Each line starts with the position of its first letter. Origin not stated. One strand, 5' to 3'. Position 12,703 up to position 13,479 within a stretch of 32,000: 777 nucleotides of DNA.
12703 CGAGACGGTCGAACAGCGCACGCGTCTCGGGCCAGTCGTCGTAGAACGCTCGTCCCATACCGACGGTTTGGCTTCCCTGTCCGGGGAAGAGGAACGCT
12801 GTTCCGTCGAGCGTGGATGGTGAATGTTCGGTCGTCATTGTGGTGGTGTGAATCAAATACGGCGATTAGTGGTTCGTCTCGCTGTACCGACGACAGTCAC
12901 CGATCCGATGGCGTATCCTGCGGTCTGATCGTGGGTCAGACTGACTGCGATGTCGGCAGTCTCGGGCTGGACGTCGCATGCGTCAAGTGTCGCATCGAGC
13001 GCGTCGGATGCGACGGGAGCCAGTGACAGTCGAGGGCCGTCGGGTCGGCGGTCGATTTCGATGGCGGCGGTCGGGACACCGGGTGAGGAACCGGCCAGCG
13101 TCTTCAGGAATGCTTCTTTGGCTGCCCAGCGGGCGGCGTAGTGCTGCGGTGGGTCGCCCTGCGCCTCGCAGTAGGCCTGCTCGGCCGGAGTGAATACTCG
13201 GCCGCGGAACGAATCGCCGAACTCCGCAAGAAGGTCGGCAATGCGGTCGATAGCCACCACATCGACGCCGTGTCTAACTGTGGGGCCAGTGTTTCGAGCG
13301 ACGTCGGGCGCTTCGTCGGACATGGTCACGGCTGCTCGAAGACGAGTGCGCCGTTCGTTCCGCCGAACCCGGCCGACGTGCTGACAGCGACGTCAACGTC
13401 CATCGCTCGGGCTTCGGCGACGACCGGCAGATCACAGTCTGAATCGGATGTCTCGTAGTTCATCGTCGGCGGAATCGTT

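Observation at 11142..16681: Bacterial-style ACP-dependent type II FAS/PKS-like gene set in a haloarchaeal chromosome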

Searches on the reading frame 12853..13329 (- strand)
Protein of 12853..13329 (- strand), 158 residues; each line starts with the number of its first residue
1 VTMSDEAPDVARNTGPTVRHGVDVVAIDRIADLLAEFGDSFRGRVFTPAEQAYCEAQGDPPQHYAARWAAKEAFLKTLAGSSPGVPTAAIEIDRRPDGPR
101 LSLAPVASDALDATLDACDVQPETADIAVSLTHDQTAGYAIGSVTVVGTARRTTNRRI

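Call 3: search_protein_families(library=pfam, proteins=[window:12853-13329:-], max_evalue=0.01)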
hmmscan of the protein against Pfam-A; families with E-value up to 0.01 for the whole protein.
window:12853-13329:- (158 aa): 1 family
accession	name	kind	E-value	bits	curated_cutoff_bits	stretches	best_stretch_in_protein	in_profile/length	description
PF01648.25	ACPS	-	4.7e-14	52.8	25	1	21-99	3-83/111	4'-phosphopantetheinyl transferase superfamily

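Call 4: search_protein_families(library=ncbifam, proteins=[window:12853-13329:-], max_evalue=0.001)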
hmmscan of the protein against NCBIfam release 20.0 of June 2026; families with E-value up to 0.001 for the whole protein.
window:12853-13329:- (158 aa): 11 families
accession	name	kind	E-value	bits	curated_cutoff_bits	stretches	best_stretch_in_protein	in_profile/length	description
NF011254.0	PRK14660.1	equivalog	9.2e-19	67.7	195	1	20-144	5-121/125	holo-[acyl-carrier-protein] synthase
NF011250.0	PRK14656.1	equivalog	3.2e-16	59.6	175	1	20-137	5-116/126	holo-[acyl-carrier-protein] synthase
TIGR00556.1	pantethn_trn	domain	5e-15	55.7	45.35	1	21-126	6-114/128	phosphopantetheine--protein transferase domain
NF000831.0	PRK00070.3-1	equivalog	1.6e-14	53.9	124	1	19-140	5-123/130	holo-ACP synthase AcpS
NF011251.0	PRK14657.1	equivalog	3.3e-13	49.8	165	1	20-140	5-117/123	holo-[acyl-carrier-protein] synthase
NF011256.0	PRK14662.1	equivalog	1e-12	48.5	150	1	18-111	3-93/123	4'-phosphopantetheinyl transferase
TIGR00516.1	acpS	equivalog_domain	2.6e-11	43.9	59.8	1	21-146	6-120/125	holo-ACP synthase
NF000832.0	PRK00070.3-2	equivalog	3.6e-11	43.4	107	1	21-141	6-111/116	holo-ACP synthase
NF011253.0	PRK14659.1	equivalog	4.9e-11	43.3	156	1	21-102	6-92/123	holo-[acyl-carrier-protein] synthase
NF011257.0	PRK14663.1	equivalog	5.3e-09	36.1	186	1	21-141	4-114/123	holo-[acyl-carrier-protein] synthase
NF000835.0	PRK00070.4-1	equivalog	0.00014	22.1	128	1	21-80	6-67/115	holo-ACP synthase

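Call 34: find_homologous_proteins(query=window:12853-13329:-)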
Query window:12853-13329:- (158 aa): 180 proteins with E <= 0.001 among 446 candidates; the best 120 are listed.
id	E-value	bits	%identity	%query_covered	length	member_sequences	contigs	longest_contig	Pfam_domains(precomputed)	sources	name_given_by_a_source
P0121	2.1e-89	315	96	95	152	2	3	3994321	PF01648.26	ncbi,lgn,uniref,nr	ncbi:holo-ACP synthase [Halogeometricum borinquense]|uniref:Holo-ACP synthase n=1 Tax=Halogeometricu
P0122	1.0e-71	258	84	90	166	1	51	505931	PF01648.26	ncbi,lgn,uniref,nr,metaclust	ncbi:holo-ACP synthase (plasmid) [Haloferax mediterranei ATCC 33500]|uniref:4-phosphopantetheinyl tr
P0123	1.6e-67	244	79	95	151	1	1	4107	PF01648.26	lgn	-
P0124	9.0e-67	242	79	96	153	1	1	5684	PF01648.26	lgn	-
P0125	2.3e-63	231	77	95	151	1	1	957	PF01648.26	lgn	-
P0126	2.5e-63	231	76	96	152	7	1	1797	PF01648.26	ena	-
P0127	3.5e-63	230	76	93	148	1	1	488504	PF01648.26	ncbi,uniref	ncbi:holo-ACP synthase [Haloarchaeobius amylolyticus]|uniref:Holo-ACP synthase n=1 Tax=Haloarchaeobi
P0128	9.8e-62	225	76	90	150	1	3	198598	PF01648.26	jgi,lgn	-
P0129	1.1e-61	225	80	87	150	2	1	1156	PF01648.26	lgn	-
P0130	3.0e-61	224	76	93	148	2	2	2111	PF01648.26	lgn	-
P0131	3.1e-61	224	76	89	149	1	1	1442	PF01648.26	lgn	-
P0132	3.8e-61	224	78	87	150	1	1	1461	PF01648.26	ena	-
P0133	8.7e-61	222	72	96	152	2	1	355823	PF01648.26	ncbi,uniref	ncbi:holo-ACP synthase [Haloarcula sp. JP-L23]|uniref:holo-ACP synthase n=1 Tax=Haloarcula sp. JP-L2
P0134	2.1e-60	221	73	93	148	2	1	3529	PF01648.26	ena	-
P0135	2.9e-60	221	78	87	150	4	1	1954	PF01648.26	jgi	-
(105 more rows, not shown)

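Call 35: find_encoding_contigs(protein=P0122, flank=10000, max_places=2)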
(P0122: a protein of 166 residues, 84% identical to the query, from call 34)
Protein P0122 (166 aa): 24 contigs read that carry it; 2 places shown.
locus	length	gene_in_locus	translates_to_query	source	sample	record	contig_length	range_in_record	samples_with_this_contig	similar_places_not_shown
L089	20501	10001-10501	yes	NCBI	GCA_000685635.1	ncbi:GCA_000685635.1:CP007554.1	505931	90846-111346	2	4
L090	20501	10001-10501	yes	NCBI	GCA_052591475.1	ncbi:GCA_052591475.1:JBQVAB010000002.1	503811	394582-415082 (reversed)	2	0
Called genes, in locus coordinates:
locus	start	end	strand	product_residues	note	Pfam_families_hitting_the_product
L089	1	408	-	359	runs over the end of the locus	-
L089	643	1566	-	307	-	PF00571:CBS, PF01575:MaoC_dehydratas, PF13452:FAS1_DH_region (faint)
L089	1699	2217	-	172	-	PF01467:CTP_transf_like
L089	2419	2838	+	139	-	PF00582:Usp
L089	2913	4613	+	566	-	PF07167:PhaC_N, PF00561:Abhydrolase_1, PF12146:Hydrolase_4 (weak), PF01738:DLH (faint), PF14520:HHH_5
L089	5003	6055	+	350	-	PF00072:Response_reg, PF13185:GAF_2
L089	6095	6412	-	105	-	PF01910:Thiamine_BP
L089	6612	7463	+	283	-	PF00268:Ribonuc_red_sm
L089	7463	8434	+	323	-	PF08240:ADH_N, PF00107:ADH_zinc_N, PF13602:ADH_zinc_N_2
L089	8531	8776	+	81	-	PF00550:PP-binding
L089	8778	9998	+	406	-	PF00109:ketoacyl-synt, PF02801:Ketoacyl-synt_C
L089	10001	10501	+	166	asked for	PF01648:ACPS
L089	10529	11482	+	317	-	PF00698:Acyl_transf_1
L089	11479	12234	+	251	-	PF23441:SDR, PF00106:adh_short, PF01370:Epimerase (weak), PF08659:KR, PF13561:adh_short_C2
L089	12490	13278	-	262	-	PF01978:TrmB, PF24217:DUF7436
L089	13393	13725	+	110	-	PF00893:Multi_Drug_Res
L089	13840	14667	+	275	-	PF19656:DUF6159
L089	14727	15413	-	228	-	-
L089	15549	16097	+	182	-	PF01978:TrmB (weak), PF24034:DUF7343, PF01047:MarR, PF09339:HTH_IclR (weak), PF12802:MarR_2, PF13412:HTH_24 (weak), PF25213:HVO_A0261_N (weak)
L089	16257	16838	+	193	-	-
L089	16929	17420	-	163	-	-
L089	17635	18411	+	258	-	PF25213:HVO_A0261_N, PF08350:FilR1_middle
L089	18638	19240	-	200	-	PF00081:Sod_Fe_N, PF02777:Sod_Fe_C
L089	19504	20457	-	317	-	PF00261:Tropomyosin (faint), PF05377:FlaC_arch (faint), PF10779:XhlA (faint)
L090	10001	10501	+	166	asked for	PF01648:ACPS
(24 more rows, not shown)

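Call 61: search_dna_similar(query=window:12853-13329:-, collection=plasmids, mode=protein, max_rows=30, max_evalue=1e-10)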
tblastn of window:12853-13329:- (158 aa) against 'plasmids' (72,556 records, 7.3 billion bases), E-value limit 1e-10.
Records with a match: 9; places in all: 9; records where one place covers at least 80% of the query: 8.
Best place of each record, by identity: 80-90% 2; 60-80% 3; <60% 4.
By first word of the organism name: Haloferax 2; Haloarcula 2; Haloterrigena 2; Natronorubrum 1; Natrinema 1; Halomontanus 1.
By predicted mobility (MOB-suite, as given by PLSDB): non-mobilizable 9.
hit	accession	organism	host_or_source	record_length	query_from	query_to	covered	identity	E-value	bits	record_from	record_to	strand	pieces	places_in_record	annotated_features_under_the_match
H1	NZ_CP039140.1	Haloferax mediterranei ATCC 33500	Cell culture,Spain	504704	11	152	90%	83.8%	8e-72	240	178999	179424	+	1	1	holo-ACP synthase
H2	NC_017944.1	Haloferax mediterranei ATCC 33500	-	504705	11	152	90%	83.8%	8e-72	240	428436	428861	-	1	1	holo-ACP synthase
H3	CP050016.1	Haloarcula sp. JP-L23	-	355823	13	152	89%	75.0%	1e-60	208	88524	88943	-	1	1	holo-ACP synthase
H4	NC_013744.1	Haloterrigena turkmenica DSM 5511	-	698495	18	148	83%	65.6%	5e-49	175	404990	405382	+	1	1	holo-ACP synthase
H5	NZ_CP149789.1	Haloterrigena sp. KLK7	cell culture,salt lake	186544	18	148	83%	63.4%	2e-47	171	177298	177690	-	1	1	holo-ACP synthase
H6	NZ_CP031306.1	Natronorubrum bangense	Cell culture,The Bange salt-alkaline ...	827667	11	148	87%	57.2%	2e-44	162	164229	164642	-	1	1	holo-ACP synthase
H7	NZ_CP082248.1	Natrinema sp. SYSU A 869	cell culture,salt lake sediment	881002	11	149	88%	55.4%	1e-40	151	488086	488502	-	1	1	holo-ACP synthase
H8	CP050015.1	Haloarcula sp. JP-L23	-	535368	16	151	86%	49.3%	6e-32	126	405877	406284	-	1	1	holo-ACP synthase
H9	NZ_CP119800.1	Halomontanus rarus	cell culture,sediment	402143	18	135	75%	52.9%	1e-26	111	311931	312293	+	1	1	holo-ACP synthase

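Call 62: get_annotated_region(hit=H4, flank=9000)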
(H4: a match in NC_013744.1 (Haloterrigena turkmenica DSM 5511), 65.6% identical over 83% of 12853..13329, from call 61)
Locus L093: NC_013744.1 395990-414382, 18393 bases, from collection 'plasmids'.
description: Haloterrigena turkmenica DSM 5511 plasmid pHTUR01, complete sequence
organism: Haloterrigena turkmenica DSM 5511 (NCBI taxid 543526)
taxonomy: Archaea; Euryarchaeota; Halobacteria; Halobacteriales; Natrialbaceae; Haloterrigena; Haloterrigena turkmenica; Haloterrigena turkmenica DSM 5511
host: -; source: -; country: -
typing (MOB-suite, as given by PLSDB): non-mobilizable
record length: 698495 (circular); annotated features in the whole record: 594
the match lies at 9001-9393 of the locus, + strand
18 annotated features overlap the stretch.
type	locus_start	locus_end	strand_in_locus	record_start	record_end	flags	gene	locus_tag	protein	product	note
CDS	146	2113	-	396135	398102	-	-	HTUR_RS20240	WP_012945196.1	archaea-specific SMC-related protein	GO:0051276 - chromosome organization [Evidence IEA]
CDS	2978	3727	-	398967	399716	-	fabG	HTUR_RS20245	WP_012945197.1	3-oxoacyl-ACP reductase FabG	-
CDS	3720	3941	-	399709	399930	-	-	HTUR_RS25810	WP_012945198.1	3-oxoacyl-ACP synthase II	-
CDS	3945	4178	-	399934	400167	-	-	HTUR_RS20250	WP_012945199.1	hypothetical protein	-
CDS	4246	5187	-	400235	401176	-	-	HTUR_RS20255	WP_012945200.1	NADPH:quinone oxidoreductase family protein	-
CDS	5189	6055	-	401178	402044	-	-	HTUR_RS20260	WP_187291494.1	ribonucleotide-diphosphate reductase subunit beta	GO:0009263 - deoxyribonucleotide biosynthetic process [Evidence IEA]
CDS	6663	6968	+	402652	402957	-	-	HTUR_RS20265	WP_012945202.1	hypothetical protein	-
CDS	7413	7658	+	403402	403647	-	-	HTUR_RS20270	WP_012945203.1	phosphopantetheine-binding protein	-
CDS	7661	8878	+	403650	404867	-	-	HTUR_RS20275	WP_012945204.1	beta-ketoacyl-[acyl-carrier-protein] synthase family protein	GO:0006633 - fatty acid biosynthetic process [Evidence IEA]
CDS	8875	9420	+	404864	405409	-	-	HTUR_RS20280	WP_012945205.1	holo-ACP synthase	-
CDS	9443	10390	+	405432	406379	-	-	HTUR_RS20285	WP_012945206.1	ACP S-malonyltransferase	GO:0006633 - fatty acid biosynthetic process [Evidence IEA]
CDS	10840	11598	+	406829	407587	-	-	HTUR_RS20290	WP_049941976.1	IclR family transcriptional regulator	GO:0006355 - regulation of DNA-templated transcription [Evidence IEA]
CDS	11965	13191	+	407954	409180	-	ilvA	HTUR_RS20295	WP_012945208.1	threonine ammonia-lyase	GO:0006549 - isoleucine metabolic process [Evidence IEA]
CDS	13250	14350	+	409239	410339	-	gcvT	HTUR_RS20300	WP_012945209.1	glycine cleavage system aminomethyltransferase GcvT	GO:0019464 - glycine decarboxylation via glycine cleavage system [Evidence IEA]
CDS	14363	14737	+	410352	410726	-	gcvH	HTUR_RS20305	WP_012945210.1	glycine cleavage system protein GcvH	GO:0019464 - glycine decarboxylation via glycine cleavage system [Evidence IEA]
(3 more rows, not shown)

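Call 63: get_annotated_region(hit=H3, flank=9000)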
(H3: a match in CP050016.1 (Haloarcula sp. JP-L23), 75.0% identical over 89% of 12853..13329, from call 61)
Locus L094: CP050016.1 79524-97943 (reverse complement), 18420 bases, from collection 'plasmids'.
description: Haloarcula sp. JP-L23 plasmid unnamed2, complete sequence
organism: Haloarcula sp. JP-L23 (NCBI taxid 2716717)
taxonomy: Archaea; Euryarchaeota; Halobacteria; Halobacteriales; Haloarculaceae; Haloarcula; Haloarcula sp. JP-L23
host: -; source: -; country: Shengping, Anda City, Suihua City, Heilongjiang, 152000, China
typing (MOB-suite, as given by PLSDB): non-mobilizable
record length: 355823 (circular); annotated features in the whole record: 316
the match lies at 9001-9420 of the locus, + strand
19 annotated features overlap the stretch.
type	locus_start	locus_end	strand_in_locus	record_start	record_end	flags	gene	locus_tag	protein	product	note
CDS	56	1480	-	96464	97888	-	-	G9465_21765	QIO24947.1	glycine dehydrogenase subunit 2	-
CDS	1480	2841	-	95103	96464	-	-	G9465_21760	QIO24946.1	aminomethyl-transferring glycine dehydrogenase subunit GcvPA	-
CDS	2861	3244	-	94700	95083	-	gcvH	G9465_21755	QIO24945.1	glycine cleavage system protein GcvH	-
CDS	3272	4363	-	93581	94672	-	gcvT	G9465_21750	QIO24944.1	glycine cleavage system aminomethyltransferase GcvT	-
CDS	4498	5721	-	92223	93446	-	-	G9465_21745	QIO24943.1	threonine ammonia-lyase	-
CDS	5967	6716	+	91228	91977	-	-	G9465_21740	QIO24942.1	IclR family transcriptional regulator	-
CDS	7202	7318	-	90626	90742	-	-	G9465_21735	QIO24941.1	RidA family protein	-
CDS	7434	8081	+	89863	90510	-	-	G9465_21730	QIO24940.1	trimeric intracellular cation channel family protein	-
CDS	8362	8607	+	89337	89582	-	-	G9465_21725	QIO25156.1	acyl carrier protein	-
CDS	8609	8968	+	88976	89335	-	-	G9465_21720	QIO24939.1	hypothetical protein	-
CDS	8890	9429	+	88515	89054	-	-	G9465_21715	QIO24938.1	holo-ACP synthase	-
CDS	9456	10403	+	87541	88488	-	-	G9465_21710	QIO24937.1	ACP S-malonyltransferase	-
CDS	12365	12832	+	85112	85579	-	-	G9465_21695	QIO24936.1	hypothetical protein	-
CDS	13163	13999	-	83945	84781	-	-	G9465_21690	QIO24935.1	universal stress protein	-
CDS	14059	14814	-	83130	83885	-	-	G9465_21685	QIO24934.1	Asp/Glu racemase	-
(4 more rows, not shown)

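Call 64: get_annotated_region(hit=H6, flank=9000)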
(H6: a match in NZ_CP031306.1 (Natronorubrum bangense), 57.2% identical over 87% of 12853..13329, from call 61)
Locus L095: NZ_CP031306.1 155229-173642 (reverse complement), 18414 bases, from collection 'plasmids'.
description: Natronorubrum bangense strain JCM 10635 plasmid unnamed1, complete sequence
organism: Natronorubrum bangense (NCBI taxid 61858)
taxonomy: Archaea; Euryarchaeota; Halobacteria; Halobacteriales; Natrialbaceae; Natronorubrum; Natronorubrum bangense
host: -; source: Cell culture,The Bange salt-alkaline lake in Tibet; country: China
typing (MOB-suite, as given by PLSDB): non-mobilizable
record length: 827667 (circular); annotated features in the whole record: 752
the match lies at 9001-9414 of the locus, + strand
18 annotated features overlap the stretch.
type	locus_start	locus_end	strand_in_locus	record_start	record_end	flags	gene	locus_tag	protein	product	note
CDS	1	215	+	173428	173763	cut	-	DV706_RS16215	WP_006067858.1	uS10/mL48 family ribosomal protein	-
CDS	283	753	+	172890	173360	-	-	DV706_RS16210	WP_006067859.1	hypothetical protein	-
CDS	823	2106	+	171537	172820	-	-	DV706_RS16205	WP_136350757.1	amidohydrolase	-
CDS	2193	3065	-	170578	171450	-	-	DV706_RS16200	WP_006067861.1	DUF4397 domain-containing protein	-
CDS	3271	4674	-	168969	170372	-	-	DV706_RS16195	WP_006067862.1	geranylgeranyl reductase family protein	GO:0030494 - bacteriochlorophyll biosynthetic process [Evidence IEA]; GO:0015995 - chlorophyll biosynthetic process ...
CDS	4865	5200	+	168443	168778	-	-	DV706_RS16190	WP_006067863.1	2Fe-2S iron-sulfur cluster-binding protein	-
CDS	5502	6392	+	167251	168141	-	-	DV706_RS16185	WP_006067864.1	hypothetical protein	-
CDS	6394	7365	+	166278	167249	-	-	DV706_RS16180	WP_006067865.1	NADPH:quinone oxidoreductase family protein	-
CDS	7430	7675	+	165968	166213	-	-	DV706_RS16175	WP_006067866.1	acyl carrier protein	GO:0009245 - lipid A biosynthetic process [Evidence IEA]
CDS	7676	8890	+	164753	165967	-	-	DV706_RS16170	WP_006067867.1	beta-ketoacyl-[acyl-carrier-protein] synthase family protein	GO:0006633 - fatty acid biosynthetic process [Evidence IEA]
CDS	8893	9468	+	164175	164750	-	-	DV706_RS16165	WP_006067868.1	holo-ACP synthase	GO:0006633 - fatty acid biosynthetic process [Evidence IEA]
CDS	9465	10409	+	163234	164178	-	-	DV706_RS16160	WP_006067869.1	ACP S-malonyltransferase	GO:0006633 - fatty acid biosynthetic process [Evidence IEA]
CDS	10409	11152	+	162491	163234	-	fabG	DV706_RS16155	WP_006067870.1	3-oxoacyl-ACP reductase FabG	-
CDS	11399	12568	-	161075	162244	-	ftsZ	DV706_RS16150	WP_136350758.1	cell division protein FtsZ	GO:0000910 - cytokinesis [Evidence IEA]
CDS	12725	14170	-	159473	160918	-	-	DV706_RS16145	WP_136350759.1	D-aminoacyl-tRNA deacylase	-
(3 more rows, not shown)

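Call 65: get_annotated_region(hit=H7, flank=9000)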
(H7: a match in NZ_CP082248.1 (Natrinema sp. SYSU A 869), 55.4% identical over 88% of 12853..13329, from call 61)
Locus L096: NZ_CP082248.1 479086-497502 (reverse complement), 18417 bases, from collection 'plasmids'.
description: Natrinema sp. SYSU A 869 plasmid unnamed2, complete sequence
organism: Natrinema sp. SYSU A 869 (NCBI taxid 2871694)
taxonomy: Archaea; Euryarchaeota; Halobacteria; Halobacteriales; Natrialbaceae; Natrinema; Natrinema sp. SYSU A 869
host: -; source: cell culture,salt lake sediment; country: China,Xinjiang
typing (MOB-suite, as given by PLSDB): non-mobilizable; mating-pair formation MPF_T
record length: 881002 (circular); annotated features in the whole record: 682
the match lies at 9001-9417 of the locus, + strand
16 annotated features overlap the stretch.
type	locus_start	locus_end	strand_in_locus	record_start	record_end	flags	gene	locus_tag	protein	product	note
CDS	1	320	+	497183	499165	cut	-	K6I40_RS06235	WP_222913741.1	hypothetical protein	-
CDS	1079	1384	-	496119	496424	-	-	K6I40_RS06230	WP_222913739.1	hypothetical protein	-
CDS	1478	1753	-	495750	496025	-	-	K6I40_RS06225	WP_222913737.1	PadR family transcriptional regulator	-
CDS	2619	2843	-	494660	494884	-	-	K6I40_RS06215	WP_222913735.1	hypothetical protein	-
CDS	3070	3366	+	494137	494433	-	-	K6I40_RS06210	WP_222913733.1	ribbon-helix-helix domain-containing protein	-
CDS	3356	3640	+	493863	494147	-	-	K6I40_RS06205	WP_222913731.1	type II toxin-antitoxin system RelE/ParE family toxin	GO:0030541 - plasmid partitioning [Evidence IEA]; GO:0051290 - protein heterotetramerization [Evidence IEA]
CDS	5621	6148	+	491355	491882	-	-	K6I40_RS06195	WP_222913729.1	hypothetical protein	-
CDS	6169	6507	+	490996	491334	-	-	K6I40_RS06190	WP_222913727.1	hypothetical protein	-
CDS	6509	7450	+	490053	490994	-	-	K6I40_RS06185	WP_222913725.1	zinc-binding dehydrogenase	-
CDS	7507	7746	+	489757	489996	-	-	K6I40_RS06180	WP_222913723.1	acyl carrier protein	GO:0009245 - lipid A biosynthetic process [Evidence IEA]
CDS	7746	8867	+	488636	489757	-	-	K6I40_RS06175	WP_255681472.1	beta-ketoacyl-[acyl-carrier-protein] synthase family protein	GO:0006633 - fatty acid biosynthetic process [Evidence IEA]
CDS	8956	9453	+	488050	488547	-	-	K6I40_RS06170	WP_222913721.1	holo-ACP synthase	GO:0006633 - fatty acid biosynthetic process [Evidence IEA]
CDS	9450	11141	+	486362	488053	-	fabG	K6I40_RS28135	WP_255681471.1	3-oxoacyl-ACP reductase FabG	-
CDS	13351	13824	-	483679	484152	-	-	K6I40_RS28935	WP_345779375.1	HTH domain-containing protein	-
CDS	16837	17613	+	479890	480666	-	-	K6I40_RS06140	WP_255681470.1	MFS transporter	GO:0055085 - transmembrane transport [Evidence IEA]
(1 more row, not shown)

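Call 66: get_annotated_region(hit=H9, flank=9000)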
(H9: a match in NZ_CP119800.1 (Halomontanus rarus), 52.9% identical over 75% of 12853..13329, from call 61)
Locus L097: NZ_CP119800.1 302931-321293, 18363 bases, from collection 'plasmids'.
description: Halomontanus rarus strain TS33 plasmid unnamed4, complete sequence
organism: Halomontanus rarus (NCBI taxid 3034020)
taxonomy: Archaea; Euryarchaeota; Halobacteria; Halobacteriales; Natrialbaceae; Halomontanus; Halomontanus rarus
host: -; source: cell culture,sediment; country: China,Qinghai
typing (MOB-suite, as given by PLSDB): non-mobilizable
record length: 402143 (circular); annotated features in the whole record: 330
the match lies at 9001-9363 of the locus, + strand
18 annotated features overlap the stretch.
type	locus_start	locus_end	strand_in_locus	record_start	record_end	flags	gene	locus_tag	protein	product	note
CDS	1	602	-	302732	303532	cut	-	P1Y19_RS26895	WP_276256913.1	plastocyanin/azurin family copper-binding protein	-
CDS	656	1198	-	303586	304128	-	-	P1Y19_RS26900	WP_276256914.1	cupin domain-containing protein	-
CDS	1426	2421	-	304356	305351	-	-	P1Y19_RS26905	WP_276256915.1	ArsR family transcriptional regulator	-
CDS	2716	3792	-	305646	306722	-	-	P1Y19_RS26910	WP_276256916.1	class I SAM-dependent methyltransferase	-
CDS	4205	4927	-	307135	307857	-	-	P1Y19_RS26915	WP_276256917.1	hypothetical protein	-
CDS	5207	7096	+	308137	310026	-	-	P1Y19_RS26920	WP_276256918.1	hypothetical protein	-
CDS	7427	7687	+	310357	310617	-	-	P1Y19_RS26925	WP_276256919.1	phosphopantetheine-binding protein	-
CDS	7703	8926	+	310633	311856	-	-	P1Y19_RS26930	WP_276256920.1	beta-ketoacyl-[acyl-carrier-protein] synthase family protein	GO:0006633 - fatty acid biosynthetic process [Evidence IEA]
CDS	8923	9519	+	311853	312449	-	-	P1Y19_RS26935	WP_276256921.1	holo-ACP synthase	GO:0006633 - fatty acid biosynthetic process [Evidence IEA]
CDS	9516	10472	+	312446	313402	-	-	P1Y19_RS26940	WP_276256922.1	ACP S-malonyltransferase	GO:0006633 - fatty acid biosynthetic process [Evidence IEA]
CDS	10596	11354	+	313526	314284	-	fabG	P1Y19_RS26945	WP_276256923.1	3-oxoacyl-ACP reductase FabG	-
CDS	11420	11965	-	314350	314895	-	-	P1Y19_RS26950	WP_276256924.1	DUF4188 domain-containing protein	-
CDS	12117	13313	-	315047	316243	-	-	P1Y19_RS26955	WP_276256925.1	FIST N-terminal domain-containing protein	-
CDS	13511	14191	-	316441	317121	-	-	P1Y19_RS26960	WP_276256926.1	carbonic anhydrase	-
CDS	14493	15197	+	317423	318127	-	-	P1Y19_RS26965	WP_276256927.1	HD domain-containing protein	-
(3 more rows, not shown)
